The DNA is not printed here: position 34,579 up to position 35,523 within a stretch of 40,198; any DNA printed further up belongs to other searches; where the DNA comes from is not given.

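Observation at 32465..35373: Five-gene cargo operon of Cys-rich, Gly/Asn/Gln-rich and membrane-anchored proteins between the lysis module and attP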

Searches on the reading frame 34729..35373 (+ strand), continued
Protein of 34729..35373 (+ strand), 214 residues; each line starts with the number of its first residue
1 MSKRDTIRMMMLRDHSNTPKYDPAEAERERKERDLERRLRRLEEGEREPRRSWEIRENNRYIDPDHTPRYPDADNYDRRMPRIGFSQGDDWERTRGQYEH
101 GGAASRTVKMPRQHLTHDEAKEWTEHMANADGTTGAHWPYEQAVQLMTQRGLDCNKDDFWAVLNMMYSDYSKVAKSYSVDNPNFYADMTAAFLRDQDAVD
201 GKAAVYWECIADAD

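Call 114: get_annotated_region(hit=H39, flank=3500)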
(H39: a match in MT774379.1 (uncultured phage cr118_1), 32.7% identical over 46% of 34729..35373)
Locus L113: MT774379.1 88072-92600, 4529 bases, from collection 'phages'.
description: Uncultured phage cr118_1, complete genome.
organism: uncultured phage cr118_1 (NCBI taxid 2772063)
taxonomy: Viruses; Duplodnaviria; Heunggongvirae; Uroviricota; Caudoviricetes; Crassvirales; Suoliviridae; Uncouvirinae; Besingivirus; Besingivirus coli
host: -; source: human feces; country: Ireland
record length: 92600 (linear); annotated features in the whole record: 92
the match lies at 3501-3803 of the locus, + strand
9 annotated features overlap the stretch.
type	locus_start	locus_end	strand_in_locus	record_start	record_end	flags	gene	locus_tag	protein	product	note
CDS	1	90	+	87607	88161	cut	-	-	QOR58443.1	hypothetical protein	gp_13898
CDS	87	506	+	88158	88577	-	-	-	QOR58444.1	hypothetical protein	gp_13899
CDS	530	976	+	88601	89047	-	-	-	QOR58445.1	hypothetical protein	gp_13900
CDS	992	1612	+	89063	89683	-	-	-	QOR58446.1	hypothetical protein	gp_13901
CDS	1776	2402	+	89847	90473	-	-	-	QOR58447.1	hypothetical protein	gp_13902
CDS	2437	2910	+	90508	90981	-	-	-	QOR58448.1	hypothetical protein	gp_13903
CDS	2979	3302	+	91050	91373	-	-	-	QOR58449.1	hypothetical protein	gp_13904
CDS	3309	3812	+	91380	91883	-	-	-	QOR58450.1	hypothetical protein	gp_13905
CDS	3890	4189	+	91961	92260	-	-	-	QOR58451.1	hypothetical protein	gp_13906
